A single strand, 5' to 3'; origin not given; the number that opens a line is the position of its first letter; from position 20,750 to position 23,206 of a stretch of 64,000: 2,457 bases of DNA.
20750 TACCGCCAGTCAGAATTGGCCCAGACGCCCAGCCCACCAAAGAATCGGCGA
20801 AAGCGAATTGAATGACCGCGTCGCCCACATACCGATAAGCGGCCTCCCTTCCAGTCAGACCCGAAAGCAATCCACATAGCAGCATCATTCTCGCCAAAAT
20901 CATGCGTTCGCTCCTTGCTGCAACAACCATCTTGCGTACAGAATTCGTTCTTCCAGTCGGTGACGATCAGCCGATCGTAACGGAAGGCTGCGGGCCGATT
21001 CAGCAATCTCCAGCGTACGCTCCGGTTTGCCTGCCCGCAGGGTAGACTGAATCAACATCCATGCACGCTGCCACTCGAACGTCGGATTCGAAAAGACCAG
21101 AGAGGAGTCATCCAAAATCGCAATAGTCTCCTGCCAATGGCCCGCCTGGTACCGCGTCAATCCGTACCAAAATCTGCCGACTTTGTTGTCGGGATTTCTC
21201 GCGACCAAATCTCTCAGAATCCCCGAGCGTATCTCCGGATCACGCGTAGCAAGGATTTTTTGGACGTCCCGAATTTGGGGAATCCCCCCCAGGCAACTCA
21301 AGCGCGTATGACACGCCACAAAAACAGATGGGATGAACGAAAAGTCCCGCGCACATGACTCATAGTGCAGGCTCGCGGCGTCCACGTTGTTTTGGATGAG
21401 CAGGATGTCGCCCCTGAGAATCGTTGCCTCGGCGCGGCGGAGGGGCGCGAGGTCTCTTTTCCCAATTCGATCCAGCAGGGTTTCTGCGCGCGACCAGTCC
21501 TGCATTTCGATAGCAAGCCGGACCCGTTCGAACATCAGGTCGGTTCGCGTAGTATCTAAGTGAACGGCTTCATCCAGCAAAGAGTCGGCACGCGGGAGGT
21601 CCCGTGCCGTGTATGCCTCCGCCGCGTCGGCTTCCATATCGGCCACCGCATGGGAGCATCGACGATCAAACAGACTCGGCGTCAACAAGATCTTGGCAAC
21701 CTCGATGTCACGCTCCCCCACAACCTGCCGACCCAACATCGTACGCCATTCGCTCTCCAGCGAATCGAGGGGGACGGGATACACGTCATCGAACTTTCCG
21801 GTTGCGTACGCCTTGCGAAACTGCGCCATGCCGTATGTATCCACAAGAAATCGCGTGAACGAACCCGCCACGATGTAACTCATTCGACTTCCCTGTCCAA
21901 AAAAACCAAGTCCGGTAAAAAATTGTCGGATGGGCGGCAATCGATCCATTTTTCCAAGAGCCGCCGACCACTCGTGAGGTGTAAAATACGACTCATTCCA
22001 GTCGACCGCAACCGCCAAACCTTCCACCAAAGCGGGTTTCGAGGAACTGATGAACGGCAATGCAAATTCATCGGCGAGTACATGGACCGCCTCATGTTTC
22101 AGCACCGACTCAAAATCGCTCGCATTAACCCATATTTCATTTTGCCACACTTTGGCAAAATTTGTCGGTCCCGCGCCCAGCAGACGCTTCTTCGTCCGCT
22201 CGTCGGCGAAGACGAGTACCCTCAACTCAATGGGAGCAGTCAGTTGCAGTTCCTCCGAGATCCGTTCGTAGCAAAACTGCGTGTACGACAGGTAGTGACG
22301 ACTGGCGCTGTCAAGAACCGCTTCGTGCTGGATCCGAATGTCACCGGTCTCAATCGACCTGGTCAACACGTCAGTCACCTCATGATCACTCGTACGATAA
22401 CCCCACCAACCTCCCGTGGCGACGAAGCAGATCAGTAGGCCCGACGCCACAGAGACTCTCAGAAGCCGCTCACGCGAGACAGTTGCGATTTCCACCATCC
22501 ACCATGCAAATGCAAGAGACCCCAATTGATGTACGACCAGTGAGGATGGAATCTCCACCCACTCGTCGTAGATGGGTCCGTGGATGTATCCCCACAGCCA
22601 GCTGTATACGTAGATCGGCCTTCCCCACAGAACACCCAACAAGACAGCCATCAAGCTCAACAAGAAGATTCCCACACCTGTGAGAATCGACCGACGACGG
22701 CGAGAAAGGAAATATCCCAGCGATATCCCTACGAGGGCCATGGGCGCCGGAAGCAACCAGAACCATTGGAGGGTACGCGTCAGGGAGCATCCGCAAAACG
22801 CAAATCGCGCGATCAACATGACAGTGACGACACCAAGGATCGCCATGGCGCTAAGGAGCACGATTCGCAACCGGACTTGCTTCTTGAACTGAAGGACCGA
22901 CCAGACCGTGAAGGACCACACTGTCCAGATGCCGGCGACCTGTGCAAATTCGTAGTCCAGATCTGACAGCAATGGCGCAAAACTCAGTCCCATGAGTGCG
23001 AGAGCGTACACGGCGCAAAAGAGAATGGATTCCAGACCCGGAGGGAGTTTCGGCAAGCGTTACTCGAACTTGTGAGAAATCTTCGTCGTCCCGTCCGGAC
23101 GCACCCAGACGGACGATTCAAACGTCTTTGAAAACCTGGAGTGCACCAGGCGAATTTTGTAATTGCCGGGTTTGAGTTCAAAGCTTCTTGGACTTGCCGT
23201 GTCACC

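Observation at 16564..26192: Envelope signalling/proteolysis module: a PEGA-domain Ser/Thr kinase co-operonic with three different proteases, facing a divergent kinase-less PASTA protein.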

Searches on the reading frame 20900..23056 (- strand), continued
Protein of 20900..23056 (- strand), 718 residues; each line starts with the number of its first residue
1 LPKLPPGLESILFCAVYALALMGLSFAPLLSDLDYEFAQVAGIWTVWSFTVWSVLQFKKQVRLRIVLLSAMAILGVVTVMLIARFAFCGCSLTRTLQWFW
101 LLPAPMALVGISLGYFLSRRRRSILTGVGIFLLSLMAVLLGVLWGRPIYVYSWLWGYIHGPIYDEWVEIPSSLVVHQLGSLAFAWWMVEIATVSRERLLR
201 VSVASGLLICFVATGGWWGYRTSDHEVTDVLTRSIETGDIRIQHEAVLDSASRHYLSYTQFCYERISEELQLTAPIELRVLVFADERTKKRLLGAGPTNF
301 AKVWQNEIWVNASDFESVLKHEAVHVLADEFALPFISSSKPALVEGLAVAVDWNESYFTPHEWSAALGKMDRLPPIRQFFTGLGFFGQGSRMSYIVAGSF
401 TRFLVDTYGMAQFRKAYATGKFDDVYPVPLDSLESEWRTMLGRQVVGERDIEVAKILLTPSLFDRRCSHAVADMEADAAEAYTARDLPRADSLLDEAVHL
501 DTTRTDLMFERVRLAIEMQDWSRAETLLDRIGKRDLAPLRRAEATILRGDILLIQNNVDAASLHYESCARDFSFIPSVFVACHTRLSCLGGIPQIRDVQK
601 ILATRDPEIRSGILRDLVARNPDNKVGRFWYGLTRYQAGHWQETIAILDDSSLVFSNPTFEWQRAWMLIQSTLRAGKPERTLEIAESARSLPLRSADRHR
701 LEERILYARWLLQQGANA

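Call 50: search_protein_families(library=pfam, proteins=[L036:6435-7697:+, L033:4424-5485:+, L044:12094-13413:+, L028:7741-8325:+, L017:8267-9232:+, L025:9183-9629:-, L029:5909-6394:+, L026:13582-14271:+, L014:6452-7312:-, L004:9088-9969:+], max_evalue=0.001)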
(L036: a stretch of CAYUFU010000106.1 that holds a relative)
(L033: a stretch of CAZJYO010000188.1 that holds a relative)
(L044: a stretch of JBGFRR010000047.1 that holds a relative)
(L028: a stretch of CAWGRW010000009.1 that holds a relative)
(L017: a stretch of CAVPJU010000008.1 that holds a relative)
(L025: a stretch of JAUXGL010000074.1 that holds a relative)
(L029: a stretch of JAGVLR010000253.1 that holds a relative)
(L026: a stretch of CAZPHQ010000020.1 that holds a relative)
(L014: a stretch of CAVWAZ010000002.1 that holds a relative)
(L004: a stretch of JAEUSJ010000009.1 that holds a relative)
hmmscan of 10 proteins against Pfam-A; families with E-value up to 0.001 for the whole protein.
L036:6435-7697:+ (420 aa): 1 family
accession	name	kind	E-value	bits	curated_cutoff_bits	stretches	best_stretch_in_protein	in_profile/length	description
PF00275.25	EPSP_synthase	-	2.3e-106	356.4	22.8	1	7-405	2-417/417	EPSP synthase (3-phosphoshikimate 1-carboxyvinyltransferase)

L033:4424-5485:+ (353 aa): 1 family
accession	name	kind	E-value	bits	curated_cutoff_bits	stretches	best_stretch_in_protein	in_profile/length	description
PF01075.23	Glyco_transf_9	-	1.7e-36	126.2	22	1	78-317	4-236/247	Glycosyltransferase family 9 (heptosyltransferase)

L044:12094-13413:+ (439 aa): 3 families
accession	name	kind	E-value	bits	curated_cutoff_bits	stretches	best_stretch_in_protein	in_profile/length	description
PF00113.28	Enolase_C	-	6.6e-128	426.6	21.5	1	142-424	3-290/296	Enolase, C-terminal TIM barrel domain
PF03952.21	Enolase_N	-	5.1e-64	214.8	35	1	5-135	1-131/131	Enolase, N-terminal domain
PF13378.12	MR_MLE_C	-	2.2e-05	24.7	29.4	1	226-400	33-185/219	Enolase C-terminal domain-like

L028:7741-8325:+ (194 aa): 4 families
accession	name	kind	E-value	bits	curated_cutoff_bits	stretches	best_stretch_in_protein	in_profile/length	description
PF04545.22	Sigma70_r4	-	1.6e-14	53.6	24.1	1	139-188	1-50/50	Sigma-70, region 4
PF08281.18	Sigma70_r4_2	-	2e-14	53.4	25.7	1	135-186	3-54/54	Sigma-70, region 4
PF04542.20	Sigma70_r2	-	6.6e-14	51.9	24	1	36-104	1-70/71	Sigma-70 region 2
PF07638.17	Sigma70_ECF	-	3.3e-07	30.8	21.1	1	17-176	3-169/185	ECF sigma factor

L017:8267-9232:+ (321 aa): 1 family
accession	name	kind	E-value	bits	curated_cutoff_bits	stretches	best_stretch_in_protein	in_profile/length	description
PF01544.23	CorA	-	4.1e-46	158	27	1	32-316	4-292/292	CorA-like Mg2+ transporter protein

L025:9183-9629:- (148 aa): 1 family
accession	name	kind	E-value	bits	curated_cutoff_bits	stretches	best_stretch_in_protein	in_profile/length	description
PF07238.19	PilZ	-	2e-13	51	22.5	1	24-129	1-100/102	PilZ domain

L029:5909-6394:+ (161 aa): 1 family
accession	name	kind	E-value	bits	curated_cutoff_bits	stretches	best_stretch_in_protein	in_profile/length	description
PF01252.23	Peptidase_A8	-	1.2e-40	139.4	25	1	10-155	1-141/142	Signal peptidase (SPase) II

L026:13582-14271:+ (229 aa): 1 family
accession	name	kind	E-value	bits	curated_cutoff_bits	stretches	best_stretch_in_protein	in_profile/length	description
PF04199.19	Cyclase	-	5.4e-25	88.7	23.1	1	24-170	1-140/142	Putative cyclase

L014:6452-7312:- (286 aa): 1 family
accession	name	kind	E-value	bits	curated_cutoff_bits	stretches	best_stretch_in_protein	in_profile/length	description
PF10099.14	RskA_C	-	1e-14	55.4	29.4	1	163-276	43-130/135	Anti-sigma-K factor rskA, C-terminal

L004:9088-9969:+ (293 aa): 0 families

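Call 68: find_related_loci(query=A2, collection=metagenome_contigs, flank=10000)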
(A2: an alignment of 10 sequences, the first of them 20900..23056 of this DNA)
Query A2 (718 aa) in metagenome_contigs; peptide patterns used: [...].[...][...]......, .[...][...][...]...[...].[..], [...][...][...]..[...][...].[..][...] (x = any residue, [..] = any of these).
600 stretches matched a pattern (row limit reached: there are more); 111 encode a relative of the query (tblastn E <= 1e-3); the best 80 are kept; 80 distinct loci.
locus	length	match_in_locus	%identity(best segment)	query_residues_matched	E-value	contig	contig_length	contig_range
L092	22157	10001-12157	26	6-714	2e-72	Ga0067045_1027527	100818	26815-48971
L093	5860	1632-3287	29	15-530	3e-56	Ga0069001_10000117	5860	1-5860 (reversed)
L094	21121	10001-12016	26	9-654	7e-55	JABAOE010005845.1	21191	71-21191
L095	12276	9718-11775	24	12-642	2e-53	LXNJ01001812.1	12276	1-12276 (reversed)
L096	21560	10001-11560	27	16-492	1e-52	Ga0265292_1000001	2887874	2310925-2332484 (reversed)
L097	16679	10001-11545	27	85-569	1e-51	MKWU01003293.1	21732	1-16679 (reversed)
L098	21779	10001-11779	29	24-567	2e-51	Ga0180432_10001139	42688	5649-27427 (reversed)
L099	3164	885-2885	26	11-651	1e-51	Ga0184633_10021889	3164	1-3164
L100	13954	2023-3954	25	24-637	2e-51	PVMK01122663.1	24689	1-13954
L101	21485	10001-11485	28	85-562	1e-50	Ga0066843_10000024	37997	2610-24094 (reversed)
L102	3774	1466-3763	25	6-716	6e-51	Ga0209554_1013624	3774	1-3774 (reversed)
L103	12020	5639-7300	28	89-623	4e-50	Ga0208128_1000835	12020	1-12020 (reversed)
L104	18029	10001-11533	25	8-500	4e-48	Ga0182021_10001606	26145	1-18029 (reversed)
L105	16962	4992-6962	26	28-648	5e-48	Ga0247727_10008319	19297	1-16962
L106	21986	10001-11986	26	11-648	3e-48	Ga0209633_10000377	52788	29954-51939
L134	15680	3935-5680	25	1-564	6e-40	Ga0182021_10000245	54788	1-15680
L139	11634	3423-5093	25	24-563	2e-38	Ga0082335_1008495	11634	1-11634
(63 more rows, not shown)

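Call 72: search_protein_families(library=pfam, proteins=[L104:6787-8691:+, L134:743-2647:+, L032:3325-5862:+, L104:12194-13606:+, L104:13694-15040:+, L004:8752-9087:+, L005:7968-8702:+, L008:9246-9872:+], max_evalue=0.001)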
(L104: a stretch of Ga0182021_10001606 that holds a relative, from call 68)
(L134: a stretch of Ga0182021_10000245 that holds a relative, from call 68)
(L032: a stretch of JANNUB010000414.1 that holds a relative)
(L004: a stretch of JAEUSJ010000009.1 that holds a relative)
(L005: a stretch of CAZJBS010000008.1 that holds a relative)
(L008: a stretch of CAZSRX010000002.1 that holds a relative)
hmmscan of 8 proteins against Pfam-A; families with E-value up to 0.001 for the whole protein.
L104:6787-8691:+ (634 aa): 6 families
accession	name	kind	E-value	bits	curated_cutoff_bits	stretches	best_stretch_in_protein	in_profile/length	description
PF00069.31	Pkinase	-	8.3e-59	199.6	31.7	1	12-263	1-256/263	Protein kinase domain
PF07714.23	PK_Tyr_Ser-Thr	-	3.6e-42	144.9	23.1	1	14-258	3-249/258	Protein tyrosine and serine/threonine kinase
PF14870.12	PSII_BNR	-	1.3e-25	90.7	27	2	474-560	8-96/303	Photosynthesis system II assembly factor YCF48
PF03109.22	ABC1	-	1e-08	35.1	22.9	1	51-164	114-221/244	ABC1 atypical kinase-like domain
PF15902.12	Sortilin-Vps10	-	1.6e-08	34.2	33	0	547-610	2-68/446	Sortilin, neurotensin receptor 3,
PF17667.7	Pkinase_fungal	-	0.00011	21.5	24.1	1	109-196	292-378/387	Fungal protein kinase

L134:743-2647:+ (634 aa): 7 families
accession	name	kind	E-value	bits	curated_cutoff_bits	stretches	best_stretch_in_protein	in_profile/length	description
PF00069.31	Pkinase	-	1.7e-58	198.5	31.7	1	12-264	1-257/263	Protein kinase domain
PF07714.23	PK_Tyr_Ser-Thr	-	5.8e-41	140.9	23.1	1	14-258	3-249/258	Protein tyrosine and serine/threonine kinase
PF14870.12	PSII_BNR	-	6.5e-28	98.3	27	2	474-611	8-149/303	Photosynthesis system II assembly factor YCF48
PF15902.12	Sortilin-Vps10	-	4.9e-14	52.4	33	2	547-613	2-73/446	Sortilin, neurotensin receptor 3,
PF03109.22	ABC1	-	2.6e-08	33.7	22.9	1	55-164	118-221/244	ABC1 atypical kinase-like domain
PF17667.7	Pkinase_fungal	-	0.00032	20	24.1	1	127-196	304-378/387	Fungal protein kinase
PF02012.26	BNR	-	0.00085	19.4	27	0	468-477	3-12/12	BNR/Asp-box repeat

L032:3325-5862:+ (845 aa): 25 families
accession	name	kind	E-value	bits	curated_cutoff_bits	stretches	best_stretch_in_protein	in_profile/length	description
PF00069.31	Pkinase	-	1.8e-51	175.5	31.7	1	17-262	1-252/263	Protein kinase domain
PF07714.23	PK_Tyr_Ser-Thr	-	8.5e-38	130.6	23.1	1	18-262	2-249/258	Protein tyrosine and serine/threonine kinase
PF07719.23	TPR_2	-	1.9e-26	90.4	27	1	554-587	1-34/34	Tetratricopeptide repeat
PF00515.34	TPR_1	-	5.1e-24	83.5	27.8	2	554-587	1-34/34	Tetratricopeptide repeat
PF13431.12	TPR_17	-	1.7e-21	75.1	24.4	1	544-575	3-34/34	Tetratricopeptide repeat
PF13424.12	TPR_12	-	6.8e-21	74.7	30.1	2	554-615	3-72/77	Tetratricopeptide repeat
PF14559.12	TPR_19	-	9.3e-21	74.4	25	2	600-654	3-57/68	Tetratricopeptide repeat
PF13181.12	TPR_8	-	1.8e-20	71.7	25.7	2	554-587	1-34/34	Tetratricopeptide repeat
PF13414.12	TPR_11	-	5.9e-18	64.7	26.8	2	492-524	7-39/42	TPR repeat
PF13428.12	TPR_14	-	1.2e-16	60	23.5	0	555-588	2-35/44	Tetratricopeptide repeat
PF13176.12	TPR_7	-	2.4e-13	49.4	27.9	0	556-584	1-31/36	Tetratricopeptide repeat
PF13432.12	TPR_16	-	9.4e-11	42.4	32.7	1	564-622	7-65/65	Tetratricopeptide repeat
PF13371.12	TPR_9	-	6.1e-09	36.2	35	0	664-721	3-60/73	Tetratricopeptide repeat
PF23914.1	TPR_CcmH_CycH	-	1.2e-08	35.4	42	1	634-717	62-148/158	Cytochrome c-type biogenesis protein H TPR domain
PF13374.12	TPR_10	-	1.5e-08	34.8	27.5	0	593-616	7-30/42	Tetratricopeptide repeat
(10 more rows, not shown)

L104:12194-13606:+ (470 aa): 3 families
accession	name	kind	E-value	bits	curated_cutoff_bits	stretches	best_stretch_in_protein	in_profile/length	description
PF01743.26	PolyA_pol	-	3.5e-27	95.7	23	1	27-154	1-126/126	Poly A polymerase head domain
PF12627.12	PolyA_pol_RNAbd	-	1.8e-18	66.5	22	1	181-241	1-61/64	Probable RNA and SrmB- binding site of polymerase A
PF01966.28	HD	-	2.5e-10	41.1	22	1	257-342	1-90/116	HD domain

L104:13694-15040:+ (448 aa): 1 family
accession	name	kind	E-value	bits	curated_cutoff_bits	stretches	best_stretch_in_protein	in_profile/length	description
PF02321.23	OEP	-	2.6e-61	207.1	22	2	257-430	2-177/187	Outer membrane efflux protein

L004:8752-9087:+ (111 aa): 1 family
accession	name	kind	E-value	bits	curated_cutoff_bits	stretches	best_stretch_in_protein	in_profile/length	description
PF02627.25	CMD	-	7e-16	58.4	23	1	23-105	1-83/84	Carboxymuconolactone decarboxylase family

L005:7968-8702:+ (244 aa): 1 family
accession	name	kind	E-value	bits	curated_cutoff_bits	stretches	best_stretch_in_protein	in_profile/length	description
PF01966.28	HD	-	7.5e-11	42.8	22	1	47-145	4-116/116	HD domain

L008:9246-9872:+ (208 aa): 2 families
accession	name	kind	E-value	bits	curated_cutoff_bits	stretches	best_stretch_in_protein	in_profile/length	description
PF22550.1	CesT_Tir_1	-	1.9e-11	44.4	27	1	69-194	4-129/131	CesT_Tir_1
PF22551.1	TY-Chap1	-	6.3e-09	36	27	1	70-201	4-131/132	T3SS (YopN, CesT) and YbjN peptide-binding chaperone 1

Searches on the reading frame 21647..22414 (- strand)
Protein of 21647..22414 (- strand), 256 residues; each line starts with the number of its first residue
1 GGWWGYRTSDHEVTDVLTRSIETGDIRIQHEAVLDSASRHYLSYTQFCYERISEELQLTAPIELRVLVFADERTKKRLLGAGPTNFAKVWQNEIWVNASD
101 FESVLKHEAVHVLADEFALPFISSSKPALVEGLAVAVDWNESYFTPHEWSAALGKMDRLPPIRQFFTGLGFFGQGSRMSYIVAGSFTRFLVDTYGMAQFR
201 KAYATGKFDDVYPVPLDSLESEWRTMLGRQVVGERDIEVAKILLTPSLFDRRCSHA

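Call 51: predict_structure(alignment_id=A3)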
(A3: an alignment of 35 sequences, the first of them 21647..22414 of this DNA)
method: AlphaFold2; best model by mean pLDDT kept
length: 256 residues; sequences in the alignment: 35
mean_pLDDT: 89.9   pTM: 0.87
mean pLDDT of the five models: 89.9, 89.5, 88.4, 88.1, 88.0
residues with pLDDT >= 90: 195; 70-90: 35; 50-70: 14; < 50: 12
segments of 3 or more residues with pLDDT < 50: 1-5, 248-250, 254-256
pLDDT, mean of each block of 10 residues (from residue 1): 52 94 98 98 98 97 98 94 93 97 96 90 80 93 88 95 87 86 97 97 92 96 97 92 68 46
secondary structure, 60 per line:
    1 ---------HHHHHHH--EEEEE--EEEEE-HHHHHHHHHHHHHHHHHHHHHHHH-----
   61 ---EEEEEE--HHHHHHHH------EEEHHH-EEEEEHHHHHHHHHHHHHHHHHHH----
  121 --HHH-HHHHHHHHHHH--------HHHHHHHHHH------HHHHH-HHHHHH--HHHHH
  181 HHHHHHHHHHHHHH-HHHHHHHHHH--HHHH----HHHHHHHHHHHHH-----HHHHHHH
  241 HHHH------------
elements in order: H10-16 E19-23 E26-30 H32-55 E64-69 H72-79 E86-88 E93-97 H98-116 H127-137 H146-155 H162-166 H168-173 H176-194 H196-205 H208-211 H216-228 H234-244

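Call 55: fold_search(model_id=the predicted structure, library=pdb)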
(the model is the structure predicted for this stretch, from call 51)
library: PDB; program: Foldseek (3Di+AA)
matches with E <= 10: 333; with E <= 0.001: 7
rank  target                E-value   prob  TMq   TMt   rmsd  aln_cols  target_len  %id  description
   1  4ar8_B                1.9e-04  1.00  0.56  0.40   7.1       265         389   12  Crystal structure of the peptidase domain of collagenase T from Clostridium tetani complexed with the peptidic inhibit (released 2013-06-05)
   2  4ar8_A                1.9e-04  1.00  0.56  0.39   7.0       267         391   12  Crystal structure of the peptidase domain of collagenase T from Clostridium tetani complexed with the peptidic inhibit (released 2013-06-05)
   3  7zoc                  2.2e-04  1.00  0.59  0.42   5.4       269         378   11  Crystal structure of the peptidase domain of collagenase H from Clostridium histolyticum in complex with N-aryl-2-alkylm (released 2023-05-10)
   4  7z5u                  4.6e-04  1.00  0.54  0.38   7.0       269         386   11  Crystal structure of the peptidase domain of collagenase G from Clostridium histolyticum in complex with a hydroxamate-b (released 2022-11-09)
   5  4ar9_A                5.9e-04  1.00  0.58  0.40   6.5       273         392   12  Crystal structure of the peptidase domain of collagenase T from Clostridium tetani at 1.69 angstrom resolution. (released 2013-06-05)
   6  4arf_A                7.1e-04  1.00  0.52  0.37   7.3       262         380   12  CRYSTAL STRUCTURE OF THE PEPTIDASE DOMAIN OF COLLAGENASE H FROM CLOSTRIDIUM HISTOLYTICUM IN COMPLEX WITH THE PEPTIDIC  (released 2013-06-05)
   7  4ar1                  7.5e-04  1.00  0.52  0.37   7.8       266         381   10  Crystal Structure of the Peptidase Domain of Collagenase H from Clostridium histolyticum at 2.01 Angstrom resolution. (released 2013-06-05)
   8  7esi_A                1.8e-03  1.00  0.58  0.31   6.5       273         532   14  Crystal structure of the collagenase unit of a Vibrio collagenase from Vibrio harveyi VHJR7 at 1. 8 angstrom resolutio (released 2022-02-09)
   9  9cme                  2.2e-03  1.00  0.54  0.24   7.5       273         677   11  Room Temperature Crystal Structure of Collagenase ColH from Hathewaya histolytica at 2.7 Angstrom resolution (released 2026-01-14)
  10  3cia_B                2.9e-03  1.00  0.45  0.23   9.0       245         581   13  Crystal structure of cold-aminopeptidase from Colwellia psychrerythraea (released 2008-07-01)
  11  8jt1_A                3.1e-03  1.00  0.57  0.30   6.7       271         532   16  COLLAGENASE FROM GRIMONTIA (VIBRIO) HOLLISAE 1706B COMPLEXED WITH GLY-PRO-HYP-GLY-PRO-HYP (released 2024-02-07)
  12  7wss_A                3.6e-03  1.00  0.57  0.30   6.2       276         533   14  Collagenase from Grimontia (Vibrio) hollisae 1706B (released 2022-06-29)
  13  6ydx_A                4.6e-03  1.00  0.39  0.15   9.7       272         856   12  Insulin-regulated aminopeptidase complexed with a macrocyclic peptidic inhibitor (released 2020-07-22)
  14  8p0i_B                6.1e-03  1.00  0.44  0.17   9.4       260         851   12  Crystal structure of the open conformation of insulin-regulated aminopeptidase in complex with a small-MW inhibitor (released 2024-09-04)
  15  9l5o_A                6.5e-03  1.00  0.58  0.31   6.5       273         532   14  Crystal structure of the mutant Y549A of collagenase VhaC (released 2025-11-05)
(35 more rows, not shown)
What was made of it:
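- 20900..23056 (-): 7-TM membrane protein with a periplasmic gluzincin (HExxH+E, Peptidase_MA_2-like) domain and a C-terminal TPR solenoid. The isolated domain model best matches M9 collagenase and M1 peptidase domains, TMq 0.52-0.59 (call 55).
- On Gluzincin / Peptidase_MA_2 (clan MA(E)): The domain model matches M9 and M1 peptidase domains (call 55).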
